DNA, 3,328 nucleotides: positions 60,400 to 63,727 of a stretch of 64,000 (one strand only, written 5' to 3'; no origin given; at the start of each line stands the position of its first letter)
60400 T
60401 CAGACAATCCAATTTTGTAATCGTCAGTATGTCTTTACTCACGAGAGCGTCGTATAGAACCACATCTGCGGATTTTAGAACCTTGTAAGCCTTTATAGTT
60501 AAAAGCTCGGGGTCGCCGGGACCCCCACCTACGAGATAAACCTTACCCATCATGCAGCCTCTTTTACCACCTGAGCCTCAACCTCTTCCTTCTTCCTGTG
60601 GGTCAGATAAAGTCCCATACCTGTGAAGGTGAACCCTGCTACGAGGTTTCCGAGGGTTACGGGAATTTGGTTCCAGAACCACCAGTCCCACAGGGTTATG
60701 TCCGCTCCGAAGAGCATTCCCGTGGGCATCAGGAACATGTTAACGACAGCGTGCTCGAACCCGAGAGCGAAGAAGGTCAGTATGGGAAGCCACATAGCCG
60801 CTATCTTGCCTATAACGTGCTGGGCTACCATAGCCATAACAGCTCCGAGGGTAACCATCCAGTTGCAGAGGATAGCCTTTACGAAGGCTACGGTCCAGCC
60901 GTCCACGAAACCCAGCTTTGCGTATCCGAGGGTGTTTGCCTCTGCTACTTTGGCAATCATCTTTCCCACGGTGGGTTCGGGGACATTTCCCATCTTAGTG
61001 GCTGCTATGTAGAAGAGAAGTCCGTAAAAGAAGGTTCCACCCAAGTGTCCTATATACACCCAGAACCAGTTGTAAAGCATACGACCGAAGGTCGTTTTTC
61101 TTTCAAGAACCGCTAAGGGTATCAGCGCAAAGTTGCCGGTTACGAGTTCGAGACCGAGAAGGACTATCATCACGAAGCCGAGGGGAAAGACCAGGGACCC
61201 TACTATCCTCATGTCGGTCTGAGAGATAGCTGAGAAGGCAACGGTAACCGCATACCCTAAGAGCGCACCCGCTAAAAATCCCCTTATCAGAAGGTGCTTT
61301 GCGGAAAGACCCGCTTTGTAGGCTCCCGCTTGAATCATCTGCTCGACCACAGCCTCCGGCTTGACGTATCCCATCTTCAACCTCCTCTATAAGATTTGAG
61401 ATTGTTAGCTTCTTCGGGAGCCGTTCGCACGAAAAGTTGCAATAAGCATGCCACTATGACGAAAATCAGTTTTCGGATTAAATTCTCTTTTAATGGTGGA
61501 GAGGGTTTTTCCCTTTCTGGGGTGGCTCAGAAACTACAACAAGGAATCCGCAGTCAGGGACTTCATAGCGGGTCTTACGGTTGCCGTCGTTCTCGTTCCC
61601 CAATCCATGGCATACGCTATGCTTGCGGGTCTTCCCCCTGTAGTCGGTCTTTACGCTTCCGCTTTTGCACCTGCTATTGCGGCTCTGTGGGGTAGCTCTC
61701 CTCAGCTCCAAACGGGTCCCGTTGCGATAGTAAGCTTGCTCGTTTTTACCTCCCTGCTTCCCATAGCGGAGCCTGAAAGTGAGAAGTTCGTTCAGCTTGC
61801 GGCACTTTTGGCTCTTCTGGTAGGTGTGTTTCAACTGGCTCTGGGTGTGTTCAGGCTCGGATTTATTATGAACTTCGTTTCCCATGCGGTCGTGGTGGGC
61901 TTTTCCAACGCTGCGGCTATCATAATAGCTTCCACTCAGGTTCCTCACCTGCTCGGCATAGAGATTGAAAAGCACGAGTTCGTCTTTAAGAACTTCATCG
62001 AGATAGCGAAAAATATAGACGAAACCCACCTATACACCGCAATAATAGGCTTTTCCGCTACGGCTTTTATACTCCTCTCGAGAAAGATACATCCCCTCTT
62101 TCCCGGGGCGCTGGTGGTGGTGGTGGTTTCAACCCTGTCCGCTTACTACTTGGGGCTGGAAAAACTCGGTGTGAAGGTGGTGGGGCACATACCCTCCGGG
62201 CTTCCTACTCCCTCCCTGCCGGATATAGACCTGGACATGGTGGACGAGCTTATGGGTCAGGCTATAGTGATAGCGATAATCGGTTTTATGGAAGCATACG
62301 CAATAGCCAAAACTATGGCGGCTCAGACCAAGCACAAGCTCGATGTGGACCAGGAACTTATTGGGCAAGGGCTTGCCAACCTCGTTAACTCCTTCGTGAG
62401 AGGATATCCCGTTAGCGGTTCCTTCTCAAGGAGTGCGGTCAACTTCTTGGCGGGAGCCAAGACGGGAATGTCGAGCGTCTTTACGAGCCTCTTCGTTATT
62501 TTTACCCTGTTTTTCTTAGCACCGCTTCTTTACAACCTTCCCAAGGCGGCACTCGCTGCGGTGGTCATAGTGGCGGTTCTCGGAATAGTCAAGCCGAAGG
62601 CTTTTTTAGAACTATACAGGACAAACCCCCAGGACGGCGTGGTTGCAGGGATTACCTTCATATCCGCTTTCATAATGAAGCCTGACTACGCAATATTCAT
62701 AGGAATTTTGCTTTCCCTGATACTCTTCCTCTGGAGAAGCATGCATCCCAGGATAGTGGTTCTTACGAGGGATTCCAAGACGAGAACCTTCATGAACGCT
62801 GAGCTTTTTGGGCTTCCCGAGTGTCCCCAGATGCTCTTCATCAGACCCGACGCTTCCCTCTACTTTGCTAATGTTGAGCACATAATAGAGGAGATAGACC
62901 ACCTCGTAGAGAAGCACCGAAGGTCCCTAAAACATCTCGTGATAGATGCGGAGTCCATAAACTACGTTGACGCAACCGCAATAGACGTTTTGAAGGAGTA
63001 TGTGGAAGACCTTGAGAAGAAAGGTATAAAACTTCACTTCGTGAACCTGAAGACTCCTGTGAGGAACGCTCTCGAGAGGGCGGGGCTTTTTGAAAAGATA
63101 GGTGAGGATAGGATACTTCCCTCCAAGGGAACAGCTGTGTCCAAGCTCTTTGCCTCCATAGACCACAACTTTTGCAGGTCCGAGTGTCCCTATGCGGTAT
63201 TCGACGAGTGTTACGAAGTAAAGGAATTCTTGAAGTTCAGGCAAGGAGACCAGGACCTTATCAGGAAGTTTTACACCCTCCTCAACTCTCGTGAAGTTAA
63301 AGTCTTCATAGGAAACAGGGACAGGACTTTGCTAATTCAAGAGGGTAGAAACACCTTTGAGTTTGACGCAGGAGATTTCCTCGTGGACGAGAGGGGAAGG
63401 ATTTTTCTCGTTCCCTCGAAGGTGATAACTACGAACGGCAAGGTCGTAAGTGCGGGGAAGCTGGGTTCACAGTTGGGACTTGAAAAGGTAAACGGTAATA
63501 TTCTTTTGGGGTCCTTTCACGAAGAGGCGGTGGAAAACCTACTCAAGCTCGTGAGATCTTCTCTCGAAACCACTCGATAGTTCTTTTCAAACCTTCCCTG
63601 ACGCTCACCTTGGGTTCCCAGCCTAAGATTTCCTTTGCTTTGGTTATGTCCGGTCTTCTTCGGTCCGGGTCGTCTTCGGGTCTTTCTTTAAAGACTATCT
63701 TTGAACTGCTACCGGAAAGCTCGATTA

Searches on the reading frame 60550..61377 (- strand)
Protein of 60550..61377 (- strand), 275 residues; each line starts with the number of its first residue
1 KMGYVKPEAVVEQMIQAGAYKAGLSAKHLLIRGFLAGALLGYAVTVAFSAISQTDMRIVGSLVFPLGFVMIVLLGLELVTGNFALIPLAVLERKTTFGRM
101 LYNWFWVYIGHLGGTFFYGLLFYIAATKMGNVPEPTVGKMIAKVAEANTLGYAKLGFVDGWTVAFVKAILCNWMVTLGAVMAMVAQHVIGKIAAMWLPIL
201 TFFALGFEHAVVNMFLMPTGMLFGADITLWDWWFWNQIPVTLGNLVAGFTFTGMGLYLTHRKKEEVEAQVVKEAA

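Call 32: search_protein_families(library=pfam, proteins=[window:60550-61377:-], max_evalue=0.001)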
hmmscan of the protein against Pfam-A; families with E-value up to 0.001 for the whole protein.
window:60550-61377:- (275 aa): 1 family
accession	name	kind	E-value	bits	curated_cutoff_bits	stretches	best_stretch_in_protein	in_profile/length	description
PF01226.23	Form_Nir_trans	-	5.1e-66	222.9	34.6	1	10-257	2-239/240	Formate/nitrite transporter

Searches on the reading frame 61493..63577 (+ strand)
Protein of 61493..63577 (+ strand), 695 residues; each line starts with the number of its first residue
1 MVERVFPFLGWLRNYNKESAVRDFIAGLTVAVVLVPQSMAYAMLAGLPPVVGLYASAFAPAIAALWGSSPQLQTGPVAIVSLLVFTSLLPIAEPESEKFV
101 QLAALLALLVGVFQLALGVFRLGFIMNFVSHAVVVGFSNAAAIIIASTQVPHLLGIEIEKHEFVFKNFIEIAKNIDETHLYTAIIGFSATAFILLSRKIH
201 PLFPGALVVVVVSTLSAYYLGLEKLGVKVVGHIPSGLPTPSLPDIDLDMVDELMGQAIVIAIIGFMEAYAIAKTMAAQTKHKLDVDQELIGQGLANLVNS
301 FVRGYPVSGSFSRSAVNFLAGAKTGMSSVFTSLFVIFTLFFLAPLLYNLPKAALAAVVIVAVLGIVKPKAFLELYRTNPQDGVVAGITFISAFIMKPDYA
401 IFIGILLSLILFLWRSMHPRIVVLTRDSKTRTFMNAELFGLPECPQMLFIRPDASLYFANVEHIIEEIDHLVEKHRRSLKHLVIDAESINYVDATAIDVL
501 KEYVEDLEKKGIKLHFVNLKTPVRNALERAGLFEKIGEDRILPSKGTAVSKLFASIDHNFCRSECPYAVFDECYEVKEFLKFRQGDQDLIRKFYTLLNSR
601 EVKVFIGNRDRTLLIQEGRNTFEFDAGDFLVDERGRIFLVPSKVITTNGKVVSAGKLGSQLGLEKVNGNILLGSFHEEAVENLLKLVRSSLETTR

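Call 48: search_protein_families(library=ncbifam, proteins=[window:61493-63577:+], max_evalue=0.001)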
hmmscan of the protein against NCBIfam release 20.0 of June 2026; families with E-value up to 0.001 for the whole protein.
window:61493-63577:+ (695 aa): 5 families
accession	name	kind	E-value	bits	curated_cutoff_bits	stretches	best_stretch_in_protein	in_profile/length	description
TIGR00815.1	sulP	subfamily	1.1e-138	463.2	380.45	1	7-545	1-562/565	sulfate permease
NF008660.1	PRK11660.1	equivalog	1.3e-67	228.5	614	2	245-551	273-564/572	C4-dicarboxylic acid transporter DauA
NF050096.1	BicarbTportBicA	equivalog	5.3e-47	160.6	880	1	23-551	15-542/547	bicarbonate transporter BicA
TIGR00377.1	ant_ant_sig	superfamily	2.4e-06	27.4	53.45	1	456-534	22-98/108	anti-sigma factor antagonist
TIGR02886.1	spore_II_AA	equivalog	8.6e-06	25.7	114.75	1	446-536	8-96/106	anti-sigma F factor antagonist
